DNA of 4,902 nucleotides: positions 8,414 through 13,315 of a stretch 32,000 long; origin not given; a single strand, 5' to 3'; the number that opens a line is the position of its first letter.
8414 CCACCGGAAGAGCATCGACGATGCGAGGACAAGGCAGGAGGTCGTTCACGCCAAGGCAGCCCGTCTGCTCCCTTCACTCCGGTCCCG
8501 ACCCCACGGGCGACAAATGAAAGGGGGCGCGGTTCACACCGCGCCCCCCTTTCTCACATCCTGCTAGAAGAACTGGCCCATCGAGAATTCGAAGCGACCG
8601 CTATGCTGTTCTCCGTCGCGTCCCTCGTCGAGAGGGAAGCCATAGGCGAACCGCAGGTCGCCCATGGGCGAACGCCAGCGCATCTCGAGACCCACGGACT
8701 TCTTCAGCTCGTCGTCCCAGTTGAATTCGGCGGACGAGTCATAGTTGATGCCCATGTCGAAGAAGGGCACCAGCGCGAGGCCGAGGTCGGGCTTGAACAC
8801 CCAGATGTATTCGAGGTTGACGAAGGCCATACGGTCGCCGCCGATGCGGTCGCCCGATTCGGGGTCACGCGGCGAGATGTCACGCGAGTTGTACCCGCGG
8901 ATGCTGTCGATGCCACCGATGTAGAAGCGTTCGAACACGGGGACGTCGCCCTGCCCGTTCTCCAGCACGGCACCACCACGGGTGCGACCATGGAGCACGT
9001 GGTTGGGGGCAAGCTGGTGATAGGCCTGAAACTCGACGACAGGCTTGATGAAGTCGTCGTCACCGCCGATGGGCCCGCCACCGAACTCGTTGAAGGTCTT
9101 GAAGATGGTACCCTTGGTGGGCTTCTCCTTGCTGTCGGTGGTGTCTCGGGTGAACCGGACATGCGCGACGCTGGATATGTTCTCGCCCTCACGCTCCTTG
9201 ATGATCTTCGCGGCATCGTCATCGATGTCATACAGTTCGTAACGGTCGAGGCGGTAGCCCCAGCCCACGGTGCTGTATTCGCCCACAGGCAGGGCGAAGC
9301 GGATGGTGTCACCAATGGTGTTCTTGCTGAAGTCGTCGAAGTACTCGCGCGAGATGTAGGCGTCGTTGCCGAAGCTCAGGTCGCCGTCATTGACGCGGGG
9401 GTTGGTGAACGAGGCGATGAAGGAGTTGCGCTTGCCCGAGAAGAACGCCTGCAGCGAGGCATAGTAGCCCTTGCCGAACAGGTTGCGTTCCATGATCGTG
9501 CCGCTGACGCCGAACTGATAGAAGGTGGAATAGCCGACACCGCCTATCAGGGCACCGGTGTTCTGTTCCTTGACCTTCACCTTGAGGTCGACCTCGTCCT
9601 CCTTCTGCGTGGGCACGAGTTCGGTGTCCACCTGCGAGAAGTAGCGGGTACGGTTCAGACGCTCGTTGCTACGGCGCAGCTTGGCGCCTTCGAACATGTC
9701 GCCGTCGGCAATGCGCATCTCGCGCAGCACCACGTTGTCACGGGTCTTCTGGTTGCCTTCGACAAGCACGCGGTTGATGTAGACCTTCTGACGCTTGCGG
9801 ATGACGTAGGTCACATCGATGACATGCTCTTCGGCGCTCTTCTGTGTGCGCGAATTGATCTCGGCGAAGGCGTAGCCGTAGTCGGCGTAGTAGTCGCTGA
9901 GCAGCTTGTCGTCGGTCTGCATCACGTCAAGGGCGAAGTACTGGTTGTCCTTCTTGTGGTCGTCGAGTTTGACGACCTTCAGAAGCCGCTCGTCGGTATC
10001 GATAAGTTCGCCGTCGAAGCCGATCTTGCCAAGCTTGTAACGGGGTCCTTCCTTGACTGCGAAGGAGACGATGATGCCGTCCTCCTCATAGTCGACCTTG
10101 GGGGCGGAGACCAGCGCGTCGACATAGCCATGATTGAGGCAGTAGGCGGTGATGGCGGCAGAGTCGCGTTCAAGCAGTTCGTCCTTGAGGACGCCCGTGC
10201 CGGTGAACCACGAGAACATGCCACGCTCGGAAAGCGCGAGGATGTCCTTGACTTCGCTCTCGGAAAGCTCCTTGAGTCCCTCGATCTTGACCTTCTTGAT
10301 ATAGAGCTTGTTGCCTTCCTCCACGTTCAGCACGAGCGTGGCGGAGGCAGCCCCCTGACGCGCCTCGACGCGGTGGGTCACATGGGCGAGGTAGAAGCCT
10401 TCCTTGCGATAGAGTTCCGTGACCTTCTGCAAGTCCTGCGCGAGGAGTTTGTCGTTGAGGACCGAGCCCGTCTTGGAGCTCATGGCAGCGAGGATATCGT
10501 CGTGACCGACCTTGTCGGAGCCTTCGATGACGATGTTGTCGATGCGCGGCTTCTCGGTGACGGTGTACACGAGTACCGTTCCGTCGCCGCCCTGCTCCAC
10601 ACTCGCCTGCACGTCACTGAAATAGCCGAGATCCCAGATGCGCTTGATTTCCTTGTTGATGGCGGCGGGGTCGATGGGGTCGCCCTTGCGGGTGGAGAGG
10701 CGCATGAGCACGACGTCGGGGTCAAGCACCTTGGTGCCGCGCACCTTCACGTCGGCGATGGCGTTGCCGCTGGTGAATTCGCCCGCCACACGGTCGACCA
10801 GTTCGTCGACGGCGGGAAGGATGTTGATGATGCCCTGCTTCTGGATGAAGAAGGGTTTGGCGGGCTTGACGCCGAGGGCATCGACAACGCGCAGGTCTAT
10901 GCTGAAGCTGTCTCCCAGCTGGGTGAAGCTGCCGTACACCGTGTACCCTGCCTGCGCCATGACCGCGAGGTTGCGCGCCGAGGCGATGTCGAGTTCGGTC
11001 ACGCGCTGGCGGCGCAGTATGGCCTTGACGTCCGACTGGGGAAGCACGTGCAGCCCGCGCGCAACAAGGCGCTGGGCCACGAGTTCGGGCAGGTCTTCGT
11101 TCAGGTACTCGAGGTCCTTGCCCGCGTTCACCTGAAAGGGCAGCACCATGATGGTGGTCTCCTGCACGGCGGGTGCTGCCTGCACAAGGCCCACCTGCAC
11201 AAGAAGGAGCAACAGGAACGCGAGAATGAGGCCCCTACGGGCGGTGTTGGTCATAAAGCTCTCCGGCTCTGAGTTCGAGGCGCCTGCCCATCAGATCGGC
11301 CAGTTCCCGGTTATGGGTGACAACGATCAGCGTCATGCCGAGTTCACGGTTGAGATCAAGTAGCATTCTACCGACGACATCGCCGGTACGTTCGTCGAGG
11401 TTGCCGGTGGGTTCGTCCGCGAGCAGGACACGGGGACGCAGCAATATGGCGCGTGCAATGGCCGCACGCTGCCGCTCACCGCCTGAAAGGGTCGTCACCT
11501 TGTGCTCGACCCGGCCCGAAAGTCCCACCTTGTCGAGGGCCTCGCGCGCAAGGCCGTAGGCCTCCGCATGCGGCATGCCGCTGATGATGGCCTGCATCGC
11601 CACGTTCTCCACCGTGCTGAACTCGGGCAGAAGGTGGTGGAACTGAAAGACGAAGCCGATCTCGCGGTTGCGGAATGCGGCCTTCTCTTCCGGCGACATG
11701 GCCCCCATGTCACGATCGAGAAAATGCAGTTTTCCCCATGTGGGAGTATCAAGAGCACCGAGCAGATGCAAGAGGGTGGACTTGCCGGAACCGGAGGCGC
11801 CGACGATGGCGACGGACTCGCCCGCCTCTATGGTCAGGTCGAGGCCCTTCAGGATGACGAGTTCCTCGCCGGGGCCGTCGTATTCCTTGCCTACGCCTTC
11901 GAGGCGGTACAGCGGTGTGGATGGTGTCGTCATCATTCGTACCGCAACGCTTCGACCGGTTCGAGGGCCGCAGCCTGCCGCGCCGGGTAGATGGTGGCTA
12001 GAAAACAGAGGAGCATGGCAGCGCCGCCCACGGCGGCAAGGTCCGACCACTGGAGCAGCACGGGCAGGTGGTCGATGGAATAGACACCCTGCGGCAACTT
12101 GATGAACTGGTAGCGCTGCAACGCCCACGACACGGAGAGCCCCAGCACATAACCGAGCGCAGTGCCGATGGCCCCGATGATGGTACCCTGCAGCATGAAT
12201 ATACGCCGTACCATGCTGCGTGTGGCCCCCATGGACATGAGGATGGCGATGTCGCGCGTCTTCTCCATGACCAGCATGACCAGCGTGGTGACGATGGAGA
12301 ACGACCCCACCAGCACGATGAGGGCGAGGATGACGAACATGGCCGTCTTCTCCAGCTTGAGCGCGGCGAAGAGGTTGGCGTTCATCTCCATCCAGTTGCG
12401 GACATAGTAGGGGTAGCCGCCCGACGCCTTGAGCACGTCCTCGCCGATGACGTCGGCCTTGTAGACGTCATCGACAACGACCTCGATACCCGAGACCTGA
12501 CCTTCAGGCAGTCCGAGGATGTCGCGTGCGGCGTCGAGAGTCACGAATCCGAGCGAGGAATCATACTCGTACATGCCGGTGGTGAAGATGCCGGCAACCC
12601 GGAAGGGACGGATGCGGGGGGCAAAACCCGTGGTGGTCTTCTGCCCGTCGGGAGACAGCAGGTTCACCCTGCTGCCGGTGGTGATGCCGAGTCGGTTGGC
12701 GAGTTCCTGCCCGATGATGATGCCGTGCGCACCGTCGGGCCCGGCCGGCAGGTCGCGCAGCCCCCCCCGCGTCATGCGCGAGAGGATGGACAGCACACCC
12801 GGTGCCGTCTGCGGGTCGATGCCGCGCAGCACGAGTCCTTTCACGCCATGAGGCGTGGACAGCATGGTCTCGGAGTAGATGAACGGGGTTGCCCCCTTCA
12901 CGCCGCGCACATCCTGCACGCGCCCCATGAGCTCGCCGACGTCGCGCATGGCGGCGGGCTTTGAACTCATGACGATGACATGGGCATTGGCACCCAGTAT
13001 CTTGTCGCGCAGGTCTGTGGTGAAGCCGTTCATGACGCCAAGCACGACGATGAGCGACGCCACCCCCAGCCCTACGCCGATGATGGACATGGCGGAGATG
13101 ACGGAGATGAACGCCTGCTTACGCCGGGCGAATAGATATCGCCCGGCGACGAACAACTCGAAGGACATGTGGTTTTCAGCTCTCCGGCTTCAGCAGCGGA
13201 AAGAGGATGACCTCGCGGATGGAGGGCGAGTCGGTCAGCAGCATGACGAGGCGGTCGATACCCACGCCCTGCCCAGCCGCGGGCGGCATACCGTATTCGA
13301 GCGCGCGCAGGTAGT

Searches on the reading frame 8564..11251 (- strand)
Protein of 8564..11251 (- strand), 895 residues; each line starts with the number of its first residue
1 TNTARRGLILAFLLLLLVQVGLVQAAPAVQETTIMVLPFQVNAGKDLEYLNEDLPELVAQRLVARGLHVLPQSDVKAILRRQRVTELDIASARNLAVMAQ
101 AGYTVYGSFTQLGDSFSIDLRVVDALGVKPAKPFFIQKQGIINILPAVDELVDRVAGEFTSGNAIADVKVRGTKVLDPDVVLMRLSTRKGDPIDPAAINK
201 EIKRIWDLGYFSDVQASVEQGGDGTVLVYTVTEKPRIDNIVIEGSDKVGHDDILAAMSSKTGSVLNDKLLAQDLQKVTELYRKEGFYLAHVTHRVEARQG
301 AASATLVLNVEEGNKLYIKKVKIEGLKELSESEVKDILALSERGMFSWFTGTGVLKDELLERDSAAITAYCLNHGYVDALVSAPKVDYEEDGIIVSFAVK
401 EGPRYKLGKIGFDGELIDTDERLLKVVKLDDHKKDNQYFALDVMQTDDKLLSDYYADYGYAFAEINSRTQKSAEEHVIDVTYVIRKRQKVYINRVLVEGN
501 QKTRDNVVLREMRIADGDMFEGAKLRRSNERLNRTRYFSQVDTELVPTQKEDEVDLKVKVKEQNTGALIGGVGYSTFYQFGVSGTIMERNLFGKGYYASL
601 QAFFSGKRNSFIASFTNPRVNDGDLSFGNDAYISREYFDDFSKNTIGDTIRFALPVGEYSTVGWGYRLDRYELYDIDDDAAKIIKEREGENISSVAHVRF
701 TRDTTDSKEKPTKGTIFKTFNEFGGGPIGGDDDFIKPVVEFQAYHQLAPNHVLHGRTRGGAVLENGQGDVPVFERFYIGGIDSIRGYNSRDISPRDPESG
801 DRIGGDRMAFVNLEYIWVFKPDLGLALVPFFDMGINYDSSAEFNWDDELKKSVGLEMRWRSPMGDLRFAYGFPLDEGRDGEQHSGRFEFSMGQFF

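Call 11: search_protein_families(library=pfam, proteins=[window:8564-11251:-], max_evalue=0.001)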
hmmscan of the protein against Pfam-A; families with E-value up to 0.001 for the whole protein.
window:8564-11251:- (895 aa): 4 families
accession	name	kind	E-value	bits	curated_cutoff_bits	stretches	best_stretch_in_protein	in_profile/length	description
PF07244.20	POTRA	-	8.3e-63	209.5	21.3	5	490-562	1-78/79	Surface antigen variable number repeat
PF01103.29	Omp85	-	5.5e-59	200.7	24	1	590-895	1-325/325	Omp85 superfamily domain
PF08479.16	POTRA_2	-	7.9e-09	35.7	24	1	237-313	3-76/76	POTRA domain, ShlB-type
PF08478.15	POTRA_1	-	1.9e-06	28.5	23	0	318-355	3-39/69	POTRA domain, FtsQ-type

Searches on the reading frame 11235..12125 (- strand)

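Call 11: search_protein_families(library=pfam, proteins=[window:11235-12125:-], max_evalue=0.001)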
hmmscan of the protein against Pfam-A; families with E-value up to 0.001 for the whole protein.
window:11235-12125:- (296 aa): 2 families
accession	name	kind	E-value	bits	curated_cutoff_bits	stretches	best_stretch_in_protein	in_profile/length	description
PF00005.33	ABC_tran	-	5.1e-33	115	25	1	92-240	1-136/137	ABC transporter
PF13555.12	AAA_29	-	0.00028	21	27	1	97-119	17-39/61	P-loop containing region of AAA domain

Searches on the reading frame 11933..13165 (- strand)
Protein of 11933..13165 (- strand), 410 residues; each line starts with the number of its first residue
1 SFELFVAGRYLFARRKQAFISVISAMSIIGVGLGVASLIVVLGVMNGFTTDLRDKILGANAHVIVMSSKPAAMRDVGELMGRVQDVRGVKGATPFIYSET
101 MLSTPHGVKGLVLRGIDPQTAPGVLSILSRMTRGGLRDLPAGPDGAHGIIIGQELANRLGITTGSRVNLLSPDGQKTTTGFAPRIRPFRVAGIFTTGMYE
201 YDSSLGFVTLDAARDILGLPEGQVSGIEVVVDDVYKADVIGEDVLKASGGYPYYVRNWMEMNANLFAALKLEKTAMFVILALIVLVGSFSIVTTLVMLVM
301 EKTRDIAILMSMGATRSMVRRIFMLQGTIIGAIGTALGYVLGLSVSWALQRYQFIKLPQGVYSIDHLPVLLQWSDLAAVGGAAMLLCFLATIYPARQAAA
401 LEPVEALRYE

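Call 11: search_protein_families(library=pfam, proteins=[window:11933-13165:-], max_evalue=0.001)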
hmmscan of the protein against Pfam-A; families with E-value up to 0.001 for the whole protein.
window:11933-13165:- (410 aa): 2 families
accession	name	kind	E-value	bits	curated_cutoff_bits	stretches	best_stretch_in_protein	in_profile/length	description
PF02687.27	FtsX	-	6.6e-22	78.2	25.5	1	278-403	2-120/120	FtsX-like permease C-terminal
PF12704.14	MacB_PCD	-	5.2e-15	56.7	27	1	24-234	1-194/207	MacB-like periplasmic core domain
